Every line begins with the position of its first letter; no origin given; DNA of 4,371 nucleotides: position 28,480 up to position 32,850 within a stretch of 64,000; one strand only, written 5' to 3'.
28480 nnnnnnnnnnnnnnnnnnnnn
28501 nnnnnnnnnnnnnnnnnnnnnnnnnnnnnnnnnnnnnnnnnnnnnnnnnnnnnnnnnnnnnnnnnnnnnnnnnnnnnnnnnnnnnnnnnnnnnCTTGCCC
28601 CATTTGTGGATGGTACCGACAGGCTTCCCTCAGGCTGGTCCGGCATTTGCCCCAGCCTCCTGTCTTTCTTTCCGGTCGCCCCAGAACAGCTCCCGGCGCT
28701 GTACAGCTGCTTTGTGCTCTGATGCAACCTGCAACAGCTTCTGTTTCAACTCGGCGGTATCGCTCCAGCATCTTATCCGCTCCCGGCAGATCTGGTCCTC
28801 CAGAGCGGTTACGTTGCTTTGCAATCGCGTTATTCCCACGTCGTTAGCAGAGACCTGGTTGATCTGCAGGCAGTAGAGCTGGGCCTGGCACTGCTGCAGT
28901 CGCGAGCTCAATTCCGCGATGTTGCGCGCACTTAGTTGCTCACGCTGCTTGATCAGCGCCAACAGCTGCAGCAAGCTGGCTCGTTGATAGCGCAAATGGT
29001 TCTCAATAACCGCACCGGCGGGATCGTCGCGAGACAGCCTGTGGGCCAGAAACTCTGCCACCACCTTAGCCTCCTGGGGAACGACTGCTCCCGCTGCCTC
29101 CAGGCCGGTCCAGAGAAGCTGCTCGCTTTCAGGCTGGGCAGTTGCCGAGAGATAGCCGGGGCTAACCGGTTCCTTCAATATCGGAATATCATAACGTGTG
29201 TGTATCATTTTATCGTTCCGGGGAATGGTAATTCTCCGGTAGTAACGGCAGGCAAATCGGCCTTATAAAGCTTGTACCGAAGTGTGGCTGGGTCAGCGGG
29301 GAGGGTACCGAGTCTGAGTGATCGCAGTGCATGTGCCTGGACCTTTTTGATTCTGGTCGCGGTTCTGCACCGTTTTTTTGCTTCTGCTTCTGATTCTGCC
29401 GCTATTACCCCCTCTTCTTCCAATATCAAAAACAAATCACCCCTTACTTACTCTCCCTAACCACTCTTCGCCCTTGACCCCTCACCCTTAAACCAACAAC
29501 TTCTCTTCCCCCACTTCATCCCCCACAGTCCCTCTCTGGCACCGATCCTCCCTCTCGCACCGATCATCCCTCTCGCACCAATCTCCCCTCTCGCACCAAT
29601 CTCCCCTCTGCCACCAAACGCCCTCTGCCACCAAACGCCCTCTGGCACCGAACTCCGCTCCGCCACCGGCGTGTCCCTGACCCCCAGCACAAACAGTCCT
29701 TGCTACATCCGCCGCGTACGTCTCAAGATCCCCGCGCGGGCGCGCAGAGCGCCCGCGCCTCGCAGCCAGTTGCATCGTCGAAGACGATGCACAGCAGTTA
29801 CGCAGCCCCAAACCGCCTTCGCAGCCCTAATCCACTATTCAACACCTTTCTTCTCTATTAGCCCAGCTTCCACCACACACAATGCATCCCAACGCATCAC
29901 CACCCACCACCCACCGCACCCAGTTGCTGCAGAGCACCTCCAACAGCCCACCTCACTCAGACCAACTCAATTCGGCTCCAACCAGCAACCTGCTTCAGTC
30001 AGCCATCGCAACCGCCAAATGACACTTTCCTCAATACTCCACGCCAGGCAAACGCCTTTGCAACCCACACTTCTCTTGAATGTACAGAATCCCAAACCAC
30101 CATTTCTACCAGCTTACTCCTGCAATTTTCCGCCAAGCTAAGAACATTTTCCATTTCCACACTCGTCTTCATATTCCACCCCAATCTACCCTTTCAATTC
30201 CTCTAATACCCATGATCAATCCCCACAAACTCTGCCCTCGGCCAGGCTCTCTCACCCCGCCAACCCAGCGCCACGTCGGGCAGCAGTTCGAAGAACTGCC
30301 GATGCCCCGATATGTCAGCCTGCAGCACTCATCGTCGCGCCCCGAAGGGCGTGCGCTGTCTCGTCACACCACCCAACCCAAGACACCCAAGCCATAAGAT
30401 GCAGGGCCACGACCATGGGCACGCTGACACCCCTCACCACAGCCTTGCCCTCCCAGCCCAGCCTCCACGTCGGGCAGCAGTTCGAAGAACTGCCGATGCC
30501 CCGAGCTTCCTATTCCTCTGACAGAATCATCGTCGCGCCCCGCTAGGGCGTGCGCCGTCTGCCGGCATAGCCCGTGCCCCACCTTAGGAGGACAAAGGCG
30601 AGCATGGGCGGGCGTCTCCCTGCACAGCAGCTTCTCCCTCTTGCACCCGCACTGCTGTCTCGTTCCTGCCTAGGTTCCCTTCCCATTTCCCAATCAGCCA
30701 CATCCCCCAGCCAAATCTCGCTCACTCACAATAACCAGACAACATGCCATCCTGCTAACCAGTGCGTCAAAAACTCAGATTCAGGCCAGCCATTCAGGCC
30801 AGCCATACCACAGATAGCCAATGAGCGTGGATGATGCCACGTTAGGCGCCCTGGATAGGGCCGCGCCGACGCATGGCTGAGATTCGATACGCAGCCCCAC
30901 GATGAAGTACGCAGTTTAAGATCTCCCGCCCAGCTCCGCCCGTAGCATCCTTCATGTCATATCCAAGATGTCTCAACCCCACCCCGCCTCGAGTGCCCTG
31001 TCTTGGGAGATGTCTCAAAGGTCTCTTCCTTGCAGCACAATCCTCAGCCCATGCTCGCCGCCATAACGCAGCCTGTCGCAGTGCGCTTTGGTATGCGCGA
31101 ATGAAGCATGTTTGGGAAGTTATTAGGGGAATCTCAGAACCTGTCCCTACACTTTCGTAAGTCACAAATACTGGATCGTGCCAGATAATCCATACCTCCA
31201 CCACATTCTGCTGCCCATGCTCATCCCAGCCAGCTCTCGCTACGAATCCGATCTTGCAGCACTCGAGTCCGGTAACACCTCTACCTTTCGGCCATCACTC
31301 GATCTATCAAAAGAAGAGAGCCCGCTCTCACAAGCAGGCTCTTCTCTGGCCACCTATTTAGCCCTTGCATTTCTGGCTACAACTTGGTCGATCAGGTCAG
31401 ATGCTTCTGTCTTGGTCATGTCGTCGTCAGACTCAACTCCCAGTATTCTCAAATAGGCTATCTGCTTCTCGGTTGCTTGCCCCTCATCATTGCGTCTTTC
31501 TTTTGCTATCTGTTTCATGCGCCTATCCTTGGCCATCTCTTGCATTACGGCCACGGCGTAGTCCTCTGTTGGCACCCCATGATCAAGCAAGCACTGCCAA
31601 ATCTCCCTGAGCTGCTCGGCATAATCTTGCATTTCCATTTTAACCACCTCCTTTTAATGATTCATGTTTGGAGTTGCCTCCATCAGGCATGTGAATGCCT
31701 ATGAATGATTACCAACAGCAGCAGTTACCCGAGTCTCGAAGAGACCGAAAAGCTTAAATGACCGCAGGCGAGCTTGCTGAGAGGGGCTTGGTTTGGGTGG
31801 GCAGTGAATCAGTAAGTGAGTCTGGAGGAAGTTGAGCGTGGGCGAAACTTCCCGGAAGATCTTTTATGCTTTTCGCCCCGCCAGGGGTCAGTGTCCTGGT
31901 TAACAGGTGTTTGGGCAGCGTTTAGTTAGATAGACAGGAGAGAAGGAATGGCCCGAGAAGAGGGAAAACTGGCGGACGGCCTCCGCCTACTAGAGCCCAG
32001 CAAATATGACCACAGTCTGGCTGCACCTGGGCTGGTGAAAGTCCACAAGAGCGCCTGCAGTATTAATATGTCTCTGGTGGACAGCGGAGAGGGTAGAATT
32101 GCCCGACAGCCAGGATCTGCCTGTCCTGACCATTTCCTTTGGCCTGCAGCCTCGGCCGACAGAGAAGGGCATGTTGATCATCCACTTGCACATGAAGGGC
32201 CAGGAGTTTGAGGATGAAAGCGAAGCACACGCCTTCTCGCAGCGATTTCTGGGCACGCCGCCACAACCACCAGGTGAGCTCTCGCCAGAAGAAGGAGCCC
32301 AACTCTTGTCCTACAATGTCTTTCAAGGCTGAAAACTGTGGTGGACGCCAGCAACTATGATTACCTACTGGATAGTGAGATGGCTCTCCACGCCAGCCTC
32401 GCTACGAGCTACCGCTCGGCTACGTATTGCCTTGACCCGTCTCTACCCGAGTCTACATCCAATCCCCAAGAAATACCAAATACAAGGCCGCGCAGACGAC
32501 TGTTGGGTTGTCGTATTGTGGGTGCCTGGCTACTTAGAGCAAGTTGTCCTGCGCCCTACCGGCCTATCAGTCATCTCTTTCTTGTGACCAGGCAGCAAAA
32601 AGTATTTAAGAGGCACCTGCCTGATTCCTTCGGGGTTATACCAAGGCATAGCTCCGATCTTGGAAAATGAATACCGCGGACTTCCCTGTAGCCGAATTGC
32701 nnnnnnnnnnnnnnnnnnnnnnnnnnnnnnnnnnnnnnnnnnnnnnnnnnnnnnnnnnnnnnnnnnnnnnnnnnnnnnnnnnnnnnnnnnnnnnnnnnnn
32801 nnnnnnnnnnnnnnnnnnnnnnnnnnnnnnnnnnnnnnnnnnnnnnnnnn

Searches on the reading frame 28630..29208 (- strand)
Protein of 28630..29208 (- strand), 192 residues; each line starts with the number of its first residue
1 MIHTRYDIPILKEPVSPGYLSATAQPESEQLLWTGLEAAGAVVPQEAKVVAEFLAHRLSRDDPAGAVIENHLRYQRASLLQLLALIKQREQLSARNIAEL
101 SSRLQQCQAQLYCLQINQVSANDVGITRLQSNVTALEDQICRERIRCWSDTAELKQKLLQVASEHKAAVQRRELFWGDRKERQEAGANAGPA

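Call 9: search_protein_families(library=pfam, proteins=[window:28630-29208:-], max_evalue=0.01)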
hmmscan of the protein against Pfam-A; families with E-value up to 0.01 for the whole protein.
window:28630-29208:- (192 aa): 1 family
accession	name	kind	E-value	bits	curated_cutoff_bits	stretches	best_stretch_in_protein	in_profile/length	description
PF19566.4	Snx8_BAR_dom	-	0.0072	16.2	27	1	71-159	124-213/258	Sorting nexin 8/Mvp1 BAR domain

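Call 23: search_protein_families(library=padloc, proteins=[window:28630-29208:-], max_evalue=0.01)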
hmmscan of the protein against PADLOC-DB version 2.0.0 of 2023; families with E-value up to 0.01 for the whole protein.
window:28630-29208:- (192 aa): 0 families

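Call 24: search_protein_families(library=phrogs, proteins=[window:28630-29208:-], max_evalue=0.01)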
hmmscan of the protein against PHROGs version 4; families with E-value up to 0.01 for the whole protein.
window:28630-29208:- (192 aa): 0 families

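Call 27: find_related_loci(query=window:28630-29208:-, collection=metagenome_contigs, flank=6000)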
Query window:28630-29208:- (192 aa) in metagenome_contigs; peptide patterns used: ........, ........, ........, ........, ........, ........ (x = any residue, [..] = any of these).
190 stretches matched a pattern, but none encodes a relative of the query by tblastn (E <= 1e-3).

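Call 30: find_homologous_proteins(query=window:28630-29208:-, max_evalue=0.001)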
Query window:28630-29208:- (192 aa): 3 proteins with E <= 0.001 among 358 candidates.
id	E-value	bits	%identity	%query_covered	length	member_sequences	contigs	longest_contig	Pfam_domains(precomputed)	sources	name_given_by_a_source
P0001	8.7e-119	411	100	100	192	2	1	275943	PF26406.1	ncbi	-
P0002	2.2e-94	332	84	97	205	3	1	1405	PF26406.1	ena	-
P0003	1.9e-34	137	76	48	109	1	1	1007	-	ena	-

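Call 31: find_encoding_contigs(protein=P0001, flank=4000, max_places=4)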
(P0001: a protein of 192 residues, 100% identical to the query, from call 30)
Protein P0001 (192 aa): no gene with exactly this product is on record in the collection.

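Call 32: find_encoding_contigs(protein=P0002, flank=4000, max_places=4)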
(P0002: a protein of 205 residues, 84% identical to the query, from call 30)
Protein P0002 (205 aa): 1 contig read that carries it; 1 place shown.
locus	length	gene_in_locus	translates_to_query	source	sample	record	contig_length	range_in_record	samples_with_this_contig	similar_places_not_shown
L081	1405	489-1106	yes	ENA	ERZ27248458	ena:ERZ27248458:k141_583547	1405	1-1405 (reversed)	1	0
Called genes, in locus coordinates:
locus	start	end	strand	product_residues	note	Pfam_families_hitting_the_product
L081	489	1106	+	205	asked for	PF26406:DUF8104 (weak)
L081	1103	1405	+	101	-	?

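Call 33: find_encoding_contigs(protein=P0003, flank=4000, max_places=4)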
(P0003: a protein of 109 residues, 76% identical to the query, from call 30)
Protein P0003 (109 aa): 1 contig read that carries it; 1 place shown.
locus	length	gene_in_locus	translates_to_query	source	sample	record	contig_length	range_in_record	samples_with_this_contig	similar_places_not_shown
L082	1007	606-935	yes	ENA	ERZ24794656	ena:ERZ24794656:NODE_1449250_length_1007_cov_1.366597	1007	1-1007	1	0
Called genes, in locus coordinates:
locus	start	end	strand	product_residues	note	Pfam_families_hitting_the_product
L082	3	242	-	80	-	?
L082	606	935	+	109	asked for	-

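Call 41: list_cluster_members(proteins=[P0001, P0002])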
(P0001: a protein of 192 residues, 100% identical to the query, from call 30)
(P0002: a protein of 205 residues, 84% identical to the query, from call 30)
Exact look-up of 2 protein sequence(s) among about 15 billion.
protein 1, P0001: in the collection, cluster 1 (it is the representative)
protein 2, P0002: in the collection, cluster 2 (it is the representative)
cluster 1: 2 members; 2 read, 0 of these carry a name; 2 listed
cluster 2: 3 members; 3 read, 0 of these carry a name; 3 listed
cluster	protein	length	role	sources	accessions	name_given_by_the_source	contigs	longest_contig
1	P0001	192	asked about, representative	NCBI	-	-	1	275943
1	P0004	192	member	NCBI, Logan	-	-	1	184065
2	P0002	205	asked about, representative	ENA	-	-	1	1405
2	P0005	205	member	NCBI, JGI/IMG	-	-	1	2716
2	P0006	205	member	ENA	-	-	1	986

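Call 43: find_encoding_contigs(protein=P0005, flank=4000, max_places=4)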
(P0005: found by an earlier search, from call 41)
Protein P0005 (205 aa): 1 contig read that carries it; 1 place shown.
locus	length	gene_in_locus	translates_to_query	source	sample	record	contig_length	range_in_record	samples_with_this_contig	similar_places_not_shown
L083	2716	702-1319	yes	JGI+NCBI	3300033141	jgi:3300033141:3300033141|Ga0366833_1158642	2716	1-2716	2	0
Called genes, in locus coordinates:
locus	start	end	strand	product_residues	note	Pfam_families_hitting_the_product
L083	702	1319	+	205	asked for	PF26406:DUF8104 (weak)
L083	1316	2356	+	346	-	PF01935:DUF87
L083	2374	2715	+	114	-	?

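Call 78: search_solved_structures(query=window:28630-29208:-, max_evalue=1)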
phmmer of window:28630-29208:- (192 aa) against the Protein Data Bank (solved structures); distinct sequences matched with E-value up to 1: 1.
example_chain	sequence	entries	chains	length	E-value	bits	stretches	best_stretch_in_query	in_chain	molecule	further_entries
4lin_A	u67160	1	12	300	0.072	16.1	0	92-149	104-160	Tail needle protein gp26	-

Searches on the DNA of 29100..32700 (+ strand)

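Call 19: search_rna_families(source=window, start=29100, end=32700, threshold=evalue, max_evalue=5)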
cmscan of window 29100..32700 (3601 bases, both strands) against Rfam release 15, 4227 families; matches with E-value up to 5: 3.
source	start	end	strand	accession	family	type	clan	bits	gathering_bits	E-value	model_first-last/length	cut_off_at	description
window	31307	31345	-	RF00489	ctRNA_p42d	Gene; antisense;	-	25.6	50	0.016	1-46/46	no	ctRNA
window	30369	30497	-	RF02184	ST7-OT3_2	Gene; lncRNA;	-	22.4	100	0.87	1-138/138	no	ST7 overlapping transcript 3 conserved region 2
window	31311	31447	-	RF00506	Thr_leader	Cis-reg; leader;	-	21.3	55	0.86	1-118/118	no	Threonine operon leader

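Call 55: search_dna_similar(query=window:29380-31350:+, collection=plasmids, mode=distant, max_rows=10)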
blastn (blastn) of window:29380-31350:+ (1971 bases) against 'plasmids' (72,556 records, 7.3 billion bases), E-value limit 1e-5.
No match.

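Call 56: search_dna_similar(query=window:29380-31350:+, collection=phages, mode=distant, max_rows=10)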
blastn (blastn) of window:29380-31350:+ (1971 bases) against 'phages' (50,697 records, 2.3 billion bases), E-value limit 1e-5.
No match.

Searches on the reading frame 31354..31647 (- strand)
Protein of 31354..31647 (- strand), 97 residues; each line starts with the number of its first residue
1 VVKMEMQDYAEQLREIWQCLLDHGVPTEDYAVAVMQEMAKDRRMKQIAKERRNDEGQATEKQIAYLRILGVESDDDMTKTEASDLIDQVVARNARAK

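Call 9: search_protein_families(library=pfam, proteins=[window:31354-31647:-], max_evalue=0.01)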
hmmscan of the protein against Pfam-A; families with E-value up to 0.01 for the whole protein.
window:31354-31647:- (97 aa): 1 family
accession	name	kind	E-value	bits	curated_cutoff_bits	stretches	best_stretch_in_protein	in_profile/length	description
PF11272.13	DUF3072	-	0.0011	19.1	27.5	1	56-89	13-50/56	Protein of unknown function (DUF3072)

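Call 23: search_protein_families(library=padloc, proteins=[window:31354-31647:-], max_evalue=0.01)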
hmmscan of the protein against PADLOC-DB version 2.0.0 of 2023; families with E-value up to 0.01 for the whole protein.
window:31354-31647:- (97 aa): 0 families

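Call 24: search_protein_families(library=phrogs, proteins=[window:31354-31647:-], max_evalue=0.01)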
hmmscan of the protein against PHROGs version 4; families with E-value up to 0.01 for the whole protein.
window:31354-31647:- (97 aa): 0 families

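Call 54: search_protein_families(library=ncbifam, proteins=[window:31354-31647:-], max_evalue=0.001)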
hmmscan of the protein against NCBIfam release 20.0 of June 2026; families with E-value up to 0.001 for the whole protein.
window:31354-31647:- (97 aa): 0 families

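Call 69: find_homologous_proteins(query=window:31354-31647:-, max_evalue=0.00001)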
Query window:31354-31647:- (97 aa): 3 proteins with E <= 0.00001 among 5 candidates.
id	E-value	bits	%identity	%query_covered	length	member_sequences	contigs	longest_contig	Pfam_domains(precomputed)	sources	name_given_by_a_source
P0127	1.9e-42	161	90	86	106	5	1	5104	-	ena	-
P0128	2.6e-30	122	68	80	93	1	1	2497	-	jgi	-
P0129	1.2e-19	88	68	76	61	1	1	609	-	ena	-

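Call 70: find_encoding_contigs(protein=P0127, flank=5000, max_places=5)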
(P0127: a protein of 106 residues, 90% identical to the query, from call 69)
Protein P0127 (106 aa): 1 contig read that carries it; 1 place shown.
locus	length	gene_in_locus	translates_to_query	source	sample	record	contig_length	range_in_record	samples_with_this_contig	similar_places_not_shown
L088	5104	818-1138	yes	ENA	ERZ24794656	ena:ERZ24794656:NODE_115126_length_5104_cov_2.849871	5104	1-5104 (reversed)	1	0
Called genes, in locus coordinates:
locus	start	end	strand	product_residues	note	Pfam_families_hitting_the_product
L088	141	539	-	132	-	PF01986:DUF123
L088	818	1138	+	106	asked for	-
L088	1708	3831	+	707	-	PF02012:BNR (faint), PF13088:BNR_2, PF13385:Laminin_G_3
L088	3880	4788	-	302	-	PF05448:AXE1 (faint), PF01738:DLH (weak)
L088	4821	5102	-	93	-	?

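Call 71: find_encoding_contigs(protein=P0128, flank=5000, max_places=5)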
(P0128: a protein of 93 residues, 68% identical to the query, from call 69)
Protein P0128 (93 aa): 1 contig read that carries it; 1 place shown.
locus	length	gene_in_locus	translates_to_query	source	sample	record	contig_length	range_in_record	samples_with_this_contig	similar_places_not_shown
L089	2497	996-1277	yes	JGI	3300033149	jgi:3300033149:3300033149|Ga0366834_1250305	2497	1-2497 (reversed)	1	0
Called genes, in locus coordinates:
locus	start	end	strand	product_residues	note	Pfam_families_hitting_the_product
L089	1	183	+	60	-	?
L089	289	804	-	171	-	PF01986:DUF123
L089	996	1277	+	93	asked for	-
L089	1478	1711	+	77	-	-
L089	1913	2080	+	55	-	-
